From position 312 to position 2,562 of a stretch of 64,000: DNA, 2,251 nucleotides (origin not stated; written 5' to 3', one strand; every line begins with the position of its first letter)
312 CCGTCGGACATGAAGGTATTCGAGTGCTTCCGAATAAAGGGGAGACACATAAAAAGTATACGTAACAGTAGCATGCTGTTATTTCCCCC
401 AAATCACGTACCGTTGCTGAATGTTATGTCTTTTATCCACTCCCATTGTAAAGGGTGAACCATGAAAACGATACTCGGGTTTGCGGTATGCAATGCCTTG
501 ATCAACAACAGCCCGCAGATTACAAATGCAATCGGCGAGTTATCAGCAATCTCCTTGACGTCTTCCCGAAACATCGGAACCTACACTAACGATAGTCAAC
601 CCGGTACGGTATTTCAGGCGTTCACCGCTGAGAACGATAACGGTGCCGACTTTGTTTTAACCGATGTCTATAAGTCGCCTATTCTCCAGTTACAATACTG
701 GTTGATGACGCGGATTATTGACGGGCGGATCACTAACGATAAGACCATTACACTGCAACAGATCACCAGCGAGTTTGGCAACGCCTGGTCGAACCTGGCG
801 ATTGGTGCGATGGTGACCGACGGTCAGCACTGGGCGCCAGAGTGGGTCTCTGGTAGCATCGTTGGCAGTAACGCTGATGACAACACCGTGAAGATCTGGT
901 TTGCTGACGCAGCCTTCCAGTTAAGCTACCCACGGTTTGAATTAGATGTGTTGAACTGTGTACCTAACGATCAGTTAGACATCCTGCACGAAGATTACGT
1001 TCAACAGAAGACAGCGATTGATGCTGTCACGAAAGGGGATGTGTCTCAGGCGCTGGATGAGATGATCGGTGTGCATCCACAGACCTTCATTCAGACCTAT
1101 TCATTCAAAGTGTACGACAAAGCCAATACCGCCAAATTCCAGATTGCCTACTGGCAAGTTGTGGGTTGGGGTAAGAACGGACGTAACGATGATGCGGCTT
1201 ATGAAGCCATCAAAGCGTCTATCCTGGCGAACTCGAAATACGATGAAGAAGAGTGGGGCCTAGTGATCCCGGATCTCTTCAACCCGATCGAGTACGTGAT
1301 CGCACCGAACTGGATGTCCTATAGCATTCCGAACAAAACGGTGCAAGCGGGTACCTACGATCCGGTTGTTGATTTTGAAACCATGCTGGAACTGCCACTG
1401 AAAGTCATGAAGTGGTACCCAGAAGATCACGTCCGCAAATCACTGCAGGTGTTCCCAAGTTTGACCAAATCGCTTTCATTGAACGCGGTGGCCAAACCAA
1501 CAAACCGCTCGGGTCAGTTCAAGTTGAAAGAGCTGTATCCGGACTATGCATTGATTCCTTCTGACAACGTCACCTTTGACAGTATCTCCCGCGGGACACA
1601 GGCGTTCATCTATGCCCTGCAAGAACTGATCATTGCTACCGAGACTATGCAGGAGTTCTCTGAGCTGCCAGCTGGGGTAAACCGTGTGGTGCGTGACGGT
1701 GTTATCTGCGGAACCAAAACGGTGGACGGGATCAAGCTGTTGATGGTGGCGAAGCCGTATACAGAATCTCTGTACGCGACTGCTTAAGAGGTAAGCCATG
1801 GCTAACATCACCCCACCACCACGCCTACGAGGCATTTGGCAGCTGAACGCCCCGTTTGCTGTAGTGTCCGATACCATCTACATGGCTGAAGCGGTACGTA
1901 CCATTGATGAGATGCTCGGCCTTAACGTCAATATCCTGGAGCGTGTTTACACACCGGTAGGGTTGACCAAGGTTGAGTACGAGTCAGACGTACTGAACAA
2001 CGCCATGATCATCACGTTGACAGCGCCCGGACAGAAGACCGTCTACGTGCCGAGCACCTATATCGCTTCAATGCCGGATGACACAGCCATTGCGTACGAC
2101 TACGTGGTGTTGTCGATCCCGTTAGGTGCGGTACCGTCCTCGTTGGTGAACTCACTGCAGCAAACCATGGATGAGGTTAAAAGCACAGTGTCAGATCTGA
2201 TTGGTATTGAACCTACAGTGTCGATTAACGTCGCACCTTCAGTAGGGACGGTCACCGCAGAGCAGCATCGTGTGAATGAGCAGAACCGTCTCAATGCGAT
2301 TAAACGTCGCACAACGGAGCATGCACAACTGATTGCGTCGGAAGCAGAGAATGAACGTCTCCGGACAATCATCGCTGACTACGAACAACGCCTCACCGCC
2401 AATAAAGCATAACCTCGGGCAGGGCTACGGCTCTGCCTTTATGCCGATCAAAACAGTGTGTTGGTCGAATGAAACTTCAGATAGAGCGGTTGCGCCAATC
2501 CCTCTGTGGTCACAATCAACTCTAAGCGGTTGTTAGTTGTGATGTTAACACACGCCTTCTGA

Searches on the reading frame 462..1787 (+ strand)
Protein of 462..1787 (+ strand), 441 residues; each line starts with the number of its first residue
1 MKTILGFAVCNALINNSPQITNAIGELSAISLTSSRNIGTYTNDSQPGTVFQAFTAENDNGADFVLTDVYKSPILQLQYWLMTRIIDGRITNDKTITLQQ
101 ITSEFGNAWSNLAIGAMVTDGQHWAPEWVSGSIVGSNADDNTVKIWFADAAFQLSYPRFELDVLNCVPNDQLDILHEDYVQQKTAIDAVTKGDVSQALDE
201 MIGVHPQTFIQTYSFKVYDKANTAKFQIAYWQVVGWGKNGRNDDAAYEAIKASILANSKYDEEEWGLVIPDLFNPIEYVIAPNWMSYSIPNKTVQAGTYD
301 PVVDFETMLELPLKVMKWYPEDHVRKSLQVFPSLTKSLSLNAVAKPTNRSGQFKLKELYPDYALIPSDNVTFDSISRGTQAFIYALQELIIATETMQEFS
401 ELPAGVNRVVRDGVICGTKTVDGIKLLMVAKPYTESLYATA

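Call 26: search_protein_families(library=phrogs, proteins=[window:462-1787:+], max_evalue=0.00001)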
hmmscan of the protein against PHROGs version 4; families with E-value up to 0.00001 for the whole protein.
window:462-1787:+ (441 aa): 1 family
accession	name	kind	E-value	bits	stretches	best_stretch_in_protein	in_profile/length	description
phrog_3293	-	head and packaging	8.9e-145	483.7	1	1-437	1-434/436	virion structural protein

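Call 84: search_protein_families(library=pfam, alignment_id=A4, max_evalue=0.000001)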
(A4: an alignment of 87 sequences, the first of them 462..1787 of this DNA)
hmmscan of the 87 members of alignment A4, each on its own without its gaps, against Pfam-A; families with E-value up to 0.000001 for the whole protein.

A. member 1, window:462-1787:+ (441 aa): 0 families

B. families by the number of members that match (of 87 scanned): 20 families
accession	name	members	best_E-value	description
PF00004.35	AAA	2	7.1e-13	ATPase family associated with various cellular activities (AAA)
PF01653.23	DNA_ligase_aden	1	2.9e-76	NAD-dependent DNA ligase adenylation domain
PF00303.24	Thymidylat_synt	1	1.9e-73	Thymidylate synthase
PF23824.1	DUF7194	1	1.3e-67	Family of unknown function (DUF7194)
PF00265.24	TK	1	8.6e-43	Thymidine kinase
PF00186.24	DHFR_1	1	1.9e-38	Dihydrofolate reductase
PF03120.22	DNA_ligase_OB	1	2.3e-26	NAD-dependent DNA ligase OB-fold domain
PF21189.3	PHA02142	1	1.1e-25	PHA02142 OB-fold domain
PF09414.15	RNA_ligase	1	3.2e-22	RNA ligase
PF12826.13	HHH_2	1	3.5e-21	Helix-hairpin-helix motif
PF22745.1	Nlig-Ia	1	3.8e-20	DNA ligase-like, N-terminal NAD+-binding domain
PF07087.16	DUF1353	1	4e-17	Protein of unknown function (DUF1353)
PF07724.20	AAA_2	1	7.3e-16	AAA domain (Cdc48 subfamily)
PF00533.33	BRCT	1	1.1e-15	BRCA1 C Terminus (BRCT) domain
PF04973.17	NMN_transporter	1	3e-14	Nicotinamide mononucleotide transporter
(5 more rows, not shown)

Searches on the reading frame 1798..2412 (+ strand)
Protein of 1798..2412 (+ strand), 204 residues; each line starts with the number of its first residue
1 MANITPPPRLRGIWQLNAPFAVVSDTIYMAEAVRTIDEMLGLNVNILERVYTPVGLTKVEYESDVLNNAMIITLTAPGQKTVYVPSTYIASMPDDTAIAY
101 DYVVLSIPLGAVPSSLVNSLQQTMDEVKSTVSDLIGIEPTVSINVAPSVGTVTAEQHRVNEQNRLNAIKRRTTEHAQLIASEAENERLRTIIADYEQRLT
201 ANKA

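Call 86: search_protein_families(library=pfam, proteins=[window:1798-2412:+], max_evalue=0.00001)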
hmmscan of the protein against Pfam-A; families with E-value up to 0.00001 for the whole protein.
window:1798-2412:+ (204 aa): 1 family
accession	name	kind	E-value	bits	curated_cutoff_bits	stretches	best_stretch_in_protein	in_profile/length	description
PF23824.1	DUF7194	-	1.3e-67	227.7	27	1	2-203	3-202/204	Family of unknown function (DUF7194)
